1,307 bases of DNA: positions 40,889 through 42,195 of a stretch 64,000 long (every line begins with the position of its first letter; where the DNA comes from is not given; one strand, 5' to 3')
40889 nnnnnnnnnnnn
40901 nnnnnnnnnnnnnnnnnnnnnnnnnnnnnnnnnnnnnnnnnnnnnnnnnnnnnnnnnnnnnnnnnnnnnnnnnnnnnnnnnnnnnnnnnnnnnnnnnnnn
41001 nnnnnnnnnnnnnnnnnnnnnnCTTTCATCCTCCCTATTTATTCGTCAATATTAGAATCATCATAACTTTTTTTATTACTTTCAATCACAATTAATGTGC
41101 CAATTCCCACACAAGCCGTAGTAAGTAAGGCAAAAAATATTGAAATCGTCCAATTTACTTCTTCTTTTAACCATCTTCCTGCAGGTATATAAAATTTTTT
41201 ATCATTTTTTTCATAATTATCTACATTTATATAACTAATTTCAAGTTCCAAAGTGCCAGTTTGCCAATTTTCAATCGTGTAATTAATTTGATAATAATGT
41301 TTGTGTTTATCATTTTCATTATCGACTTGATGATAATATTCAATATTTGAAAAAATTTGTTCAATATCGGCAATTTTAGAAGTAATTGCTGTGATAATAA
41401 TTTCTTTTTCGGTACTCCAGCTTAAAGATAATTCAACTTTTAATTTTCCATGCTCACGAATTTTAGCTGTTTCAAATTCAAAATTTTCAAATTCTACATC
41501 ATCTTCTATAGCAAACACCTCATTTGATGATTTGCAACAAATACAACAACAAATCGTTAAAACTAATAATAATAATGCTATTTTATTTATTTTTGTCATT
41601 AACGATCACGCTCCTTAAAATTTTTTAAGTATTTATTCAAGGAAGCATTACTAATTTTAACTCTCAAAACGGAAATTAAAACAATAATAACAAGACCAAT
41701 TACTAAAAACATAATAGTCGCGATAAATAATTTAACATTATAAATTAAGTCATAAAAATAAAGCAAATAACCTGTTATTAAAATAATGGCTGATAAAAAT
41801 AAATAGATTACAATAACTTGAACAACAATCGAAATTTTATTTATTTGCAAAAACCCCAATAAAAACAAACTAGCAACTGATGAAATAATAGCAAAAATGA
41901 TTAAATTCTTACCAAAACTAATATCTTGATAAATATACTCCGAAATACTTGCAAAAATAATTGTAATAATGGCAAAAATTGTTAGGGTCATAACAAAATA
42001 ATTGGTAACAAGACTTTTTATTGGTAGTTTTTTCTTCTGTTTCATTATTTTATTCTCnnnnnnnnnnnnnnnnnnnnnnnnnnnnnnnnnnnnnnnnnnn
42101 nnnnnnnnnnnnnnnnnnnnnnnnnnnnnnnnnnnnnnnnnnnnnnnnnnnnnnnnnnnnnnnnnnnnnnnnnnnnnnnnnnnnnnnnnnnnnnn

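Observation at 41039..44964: Uncharacterised operon coupling a LytTR regulator and membrane-protein pair with a small radical SAM enzyme and four unknown membrane or helical proteins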

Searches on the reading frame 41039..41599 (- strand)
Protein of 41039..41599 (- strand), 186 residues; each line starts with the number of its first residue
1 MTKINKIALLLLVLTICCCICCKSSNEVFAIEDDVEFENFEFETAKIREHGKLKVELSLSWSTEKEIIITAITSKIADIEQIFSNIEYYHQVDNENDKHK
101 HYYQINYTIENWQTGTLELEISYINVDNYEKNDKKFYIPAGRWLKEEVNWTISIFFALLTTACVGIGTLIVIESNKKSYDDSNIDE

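Call 3: search_protein_families(library=pfam, proteins=[window:41039-41599:-], max_evalue=0.1)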
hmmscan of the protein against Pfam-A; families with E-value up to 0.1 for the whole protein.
window:41039-41599:- (186 aa): 1 family
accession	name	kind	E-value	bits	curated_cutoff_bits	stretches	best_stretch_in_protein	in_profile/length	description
PF01456.22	Mucin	-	0.066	13.6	34.7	1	8-27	9-28/143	Mucin-like glycoprotein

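Call 4: search_protein_families(library=ncbifam, proteins=[window:41039-41599:-], max_evalue=0.1)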
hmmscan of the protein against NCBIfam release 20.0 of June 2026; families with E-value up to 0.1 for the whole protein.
window:41039-41599:- (186 aa): 1 family
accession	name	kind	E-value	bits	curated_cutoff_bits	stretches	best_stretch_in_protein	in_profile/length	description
TIGR04209.1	sarcinarray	subfamily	0.0068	16.3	45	1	44-130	36-121/144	sarcinarray family MAST domain-containing protein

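Call 31: search_protein_families(library=pfam, alignment_id=A4, max_evalue=1)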
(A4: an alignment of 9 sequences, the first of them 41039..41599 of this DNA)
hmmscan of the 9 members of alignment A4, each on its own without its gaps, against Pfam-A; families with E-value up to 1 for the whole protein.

A. member 1, window:41039-41599:- (186 aa): 3 families
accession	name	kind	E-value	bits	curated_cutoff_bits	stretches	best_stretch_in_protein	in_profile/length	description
PF01456.22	Mucin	-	0.066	13.6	34.7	1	8-27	9-28/143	Mucin-like glycoprotein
PF09716.15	ETRAMP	-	0.73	10.3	29.1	1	3-43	2-43/81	Malarial early transcribed membrane protein (ETRAMP)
PF17259.7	DUF5325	-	0.76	10.1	25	0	147-174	3-30/61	Family of unknown function (DUF5325)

B. families by the number of members that match (of 9 scanned): 20 families
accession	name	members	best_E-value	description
PF09716.15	ETRAMP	2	0.092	Malarial early transcribed membrane protein (ETRAMP)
PF04200.17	Lipoprotein_17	1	0.00074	Lipoprotein associated domain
PF01102.23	Glycophorin_A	1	0.0086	Glycophorin A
PF20347.3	DUF6642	1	0.013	Family of unknown function (DUF6642)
PF13405.12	EF-hand_6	1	0.032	EF-hand domain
PF16451.12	bCoV_S1_N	1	0.056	Betacoronavirus-like spike glycoprotein S1, N-terminal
PF01456.22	Mucin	1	0.066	Mucin-like glycoprotein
PF13202.12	EF-hand_5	1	0.067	EF hand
PF00036.39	EF-hand_1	1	0.07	EF hand domain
PF11412.14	DsbD_N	1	0.072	Thiol:disulfide interchange protein DsbD, N-terminal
PF24421.1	Ig_J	1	0.081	Tip attachment protein J, Ig-like domain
PF21426.3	GBS104-like_Ig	1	0.086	Tip pilin GBS104-like, Ig-like domain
PF11712.13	Vma12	1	0.13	Endoplasmic reticulum-based factor for assembly of V-ATPase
PF06363.16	Picorna_P3A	1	0.14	Picornaviridae P3A protein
PF18620.7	DUF5627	1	0.15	Domain of unknown function (DUF5627)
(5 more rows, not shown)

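Call 45: find_homologous_proteins(query=window:41039-41599:-, max_evalue=0.01)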
Query window:41039-41599:- (186 aa): 1 proteins with E <= 0.01 among 77 candidates.
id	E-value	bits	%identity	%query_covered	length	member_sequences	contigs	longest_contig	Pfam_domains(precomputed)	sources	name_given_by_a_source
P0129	5.5e-118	409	100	100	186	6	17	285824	-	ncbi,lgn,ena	-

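Call 53: search_protein_representatives(protein=window:41039-41599:-)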
Query: 186 residues. Proteins with E-value up to 0.001 (for the whole library): 21; up to 1e-10: 14; up to 1e-30: 6. The best 21 are listed.
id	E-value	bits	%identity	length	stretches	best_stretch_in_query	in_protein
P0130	2.8e-42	160.7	47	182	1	5-186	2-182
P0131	9.4e-33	129.7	40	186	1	7-182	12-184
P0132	2.2e-32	128.4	41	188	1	3-185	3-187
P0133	9.1e-32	126.4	45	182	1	3-180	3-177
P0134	1.4e-31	125.8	44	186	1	7-186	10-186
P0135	3.6e-31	124.5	67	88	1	102-186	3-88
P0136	6.1e-30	120.5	37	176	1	7-181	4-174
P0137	9.7e-29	116.6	41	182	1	2-181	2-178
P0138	1.5e-26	109.5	35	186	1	8-182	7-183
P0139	1.3e-23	99.9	33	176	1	29-181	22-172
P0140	2.6e-23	98.9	39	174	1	8-183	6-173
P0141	2.8e-22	95.5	37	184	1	1-185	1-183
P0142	3.2e-21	92.1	40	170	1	6-182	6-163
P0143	6.5e-16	74.8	35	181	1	3-185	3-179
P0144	4.2e-08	49.3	58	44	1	144-186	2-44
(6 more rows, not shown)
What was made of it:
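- Tried and rejected: The exhaustive HMMER search rescued g7 with 21 representatives (call 53).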

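Call 61: predict_structure(alignment_id=A7)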
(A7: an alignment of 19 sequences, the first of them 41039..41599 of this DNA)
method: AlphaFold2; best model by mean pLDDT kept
length: 186 residues; sequences in the alignment: 19
mean_pLDDT: 81.5   pTM: 0.58
mean pLDDT of the five models: 81.5, 80.5, 80.4, 80.1, 78.1
residues with pLDDT >= 90: 78; 70-90: 70; 50-70: 25; < 50: 13
segments of 3 or more residues with pLDDT < 50: 23-32
pLDDT, mean of each block of 10 residues (from residue 1): 83 85 46 78 87 88 95 89 91 86 93 79 93 87 55 85 92 71 55
secondary structure, 60 per line:
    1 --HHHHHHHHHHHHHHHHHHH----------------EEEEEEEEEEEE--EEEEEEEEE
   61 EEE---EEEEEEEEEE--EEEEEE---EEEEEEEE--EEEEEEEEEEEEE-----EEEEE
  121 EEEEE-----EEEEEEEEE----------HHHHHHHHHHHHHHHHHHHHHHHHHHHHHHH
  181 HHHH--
elements in order: H3-21 E38-49 E52-63 E67-76 E79-84 E88-95 E98-110 E116-125 E131-139 H150-184
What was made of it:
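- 41039..41599 (-): g7: 186-aa protein with a signal peptide, an eight-strand Ig-like beta-sandwich ectodomain, a C-terminal TM anchor and an acidic tail. It is the third constant member of the LytTR module. AF2 pLDDT 81.5, with strands at 38-139 and helices at 3-21 and 150-184 (call 61).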

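Call 74: search_protein_families(library=padloc, proteins=[window:41039-41599:-], max_evalue=0.01)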
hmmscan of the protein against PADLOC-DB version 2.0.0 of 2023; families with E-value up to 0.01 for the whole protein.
window:41039-41599:- (186 aa): 0 families

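Call 103: search_protein_families(library=ncbifam, alignment_id=A7, max_evalue=0.1)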
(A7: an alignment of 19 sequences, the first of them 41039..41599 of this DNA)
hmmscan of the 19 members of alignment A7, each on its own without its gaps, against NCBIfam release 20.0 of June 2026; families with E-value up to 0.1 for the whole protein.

A. member 1, window:41039-41599:- (186 aa): 1 family
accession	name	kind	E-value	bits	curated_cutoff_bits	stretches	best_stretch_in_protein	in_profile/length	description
TIGR04209.1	sarcinarray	subfamily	0.0068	16.3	45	1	44-130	36-121/144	sarcinarray family MAST domain-containing protein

B. families by the number of members that match (of 19 scanned): 11 families
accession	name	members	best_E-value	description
TIGR04209.1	sarcinarray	2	0.0068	sarcinarray family MAST domain-containing protein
NF049889.1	AlphArabdaseBT0360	1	0.0035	arabinan endo-1,5-alpha-L-arabinosidase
TIGR00589.1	ogt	1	0.0085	methylated-DNA--[protein]-cysteine S-methyltransferase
TIGR04409.1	LptC_YrbK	1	0.017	LPS export ABC transporter periplasmic protein LptC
NF052530.1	Heli_ShapePgp3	1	0.019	peptidoglycan metallopeptidase Pgp3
TIGR00893.1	2A0114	1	0.02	D-galactonate transporter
NF047391.1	SA0570_fam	1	0.024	SA0570 family protein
NF033218.1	anchor_AmaP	1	0.025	alkaline shock response membrane anchor protein AmaP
TIGR02896.1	spore_III_AF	1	0.027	stage III sporulation protein AF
NF011123.0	PRK14553.1-3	1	0.027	ribosomal-processing cysteine protease Prp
NF050823.1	collag_bnd_Cbm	1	0.028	collagen-binding adhesin Cbm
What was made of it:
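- Tried and rejected: Rejected (call 103).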

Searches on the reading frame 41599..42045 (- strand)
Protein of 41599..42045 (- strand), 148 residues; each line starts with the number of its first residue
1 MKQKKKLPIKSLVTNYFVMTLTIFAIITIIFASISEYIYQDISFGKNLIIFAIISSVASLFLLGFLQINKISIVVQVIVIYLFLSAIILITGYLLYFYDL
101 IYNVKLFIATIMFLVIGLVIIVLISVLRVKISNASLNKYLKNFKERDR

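Call 3: search_protein_families(library=pfam, proteins=[window:41599-42045:-], max_evalue=0.1)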
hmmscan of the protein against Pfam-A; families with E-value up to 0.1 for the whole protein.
window:41599-42045:- (148 aa): 2 families
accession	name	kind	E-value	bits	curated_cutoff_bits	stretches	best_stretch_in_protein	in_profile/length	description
PF06305.16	LapA_dom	-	0.00078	19.7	28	1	97-144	10-60/64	Lipopolysaccharide assembly protein A domain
PF11457.13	DUF3021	-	0.076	13.6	24.7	1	14-139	5-129/130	Protein of unknown function (DUF3021)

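Call 4: search_protein_families(library=ncbifam, proteins=[window:41599-42045:-], max_evalue=0.1)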
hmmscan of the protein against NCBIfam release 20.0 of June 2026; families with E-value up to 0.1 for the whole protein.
window:41599-42045:- (148 aa): 0 families

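Call 25: find_homologous_proteins(query=window:41599-42045:-, max_evalue=0.001)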
Query window:41599-42045:- (148 aa): 8 proteins with E <= 0.001 among 173 candidates.
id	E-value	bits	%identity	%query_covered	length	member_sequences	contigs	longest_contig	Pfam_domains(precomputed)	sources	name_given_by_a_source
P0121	1.7e-76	273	100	100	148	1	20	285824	-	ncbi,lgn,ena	-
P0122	2.0e-49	185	69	92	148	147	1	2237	-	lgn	-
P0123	1.1e-45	173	67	92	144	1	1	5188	-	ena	-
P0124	2.9e-43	165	65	92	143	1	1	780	-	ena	-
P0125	3.7e-40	155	100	59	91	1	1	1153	-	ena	-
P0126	1.1e-26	112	49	97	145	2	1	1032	-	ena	-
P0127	8.2e-24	102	67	51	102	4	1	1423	-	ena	-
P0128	1.4e-21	95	67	49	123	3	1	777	-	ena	-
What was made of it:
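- Tried and rejected: These found only 8 proteins for g6 and 1 for g7 (calls 25, 45).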

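Call 29: search_protein_families(library=pfam, alignment_id=A3, max_evalue=1)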
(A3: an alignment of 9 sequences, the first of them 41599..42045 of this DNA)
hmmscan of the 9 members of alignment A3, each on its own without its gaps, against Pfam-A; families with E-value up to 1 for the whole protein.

A. member 1, window:41599-42045:- (148 aa): 2 families
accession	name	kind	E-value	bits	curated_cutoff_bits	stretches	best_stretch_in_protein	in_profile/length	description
PF06305.16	LapA_dom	-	0.00078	19.7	28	1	97-144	10-60/64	Lipopolysaccharide assembly protein A domain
PF11457.13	DUF3021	-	0.076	13.6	24.7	1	14-139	5-129/130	Protein of unknown function (DUF3021)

B. families by the number of members that match (of 9 scanned): 14 families
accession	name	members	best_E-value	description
PF06305.16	LapA_dom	5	0.00078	Lipopolysaccharide assembly protein A domain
PF11457.13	DUF3021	4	7.7e-06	Protein of unknown function (DUF3021)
PF09843.14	DUF2070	3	0.12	Predicted membrane protein (DUF2070)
PF14012.11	DUF4229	2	0.02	Protein of unknown function (DUF4229)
PF03419.18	Peptidase_U4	2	0.34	Sporulation factor SpoIIGA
PF01027.25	Bax1-I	1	0.00018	Inhibitor of apoptosis-promoting Bax1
PF14296.11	O-ag_pol_Wzy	1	0.0079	O-antigen polysaccharide polymerase Wzy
PF02203.21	TarH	1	0.042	Tar ligand binding domain homologue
PF19845.4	DUF6320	1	0.069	Family of unknown function (DUF6320)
PF12666.12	PrgI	1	0.1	PrgI family protein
PF25663.1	NCLDV_minor_capsid_P6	1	0.1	Nucleocytoplasmic large DNA virus minor capsid protein P6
PF10428.14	SOG2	1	0.27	RAM signalling pathway protein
PF06210.16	DUF1003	1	0.27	Protein of unknown function (DUF1003)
PF07086.17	Jagunal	1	0.43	Jagunal, ER re-organisation during oogenesis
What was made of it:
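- On Pfam DUF3021 (LytTR-partner membrane proteins): Four of nine orthologues match, best E 7.7e-6 (call 29).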

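Call 74: search_protein_families(library=padloc, proteins=[window:41599-42045:-], max_evalue=0.01)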
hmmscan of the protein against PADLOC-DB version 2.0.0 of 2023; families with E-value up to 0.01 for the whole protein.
window:41599-42045:- (148 aa): 0 families
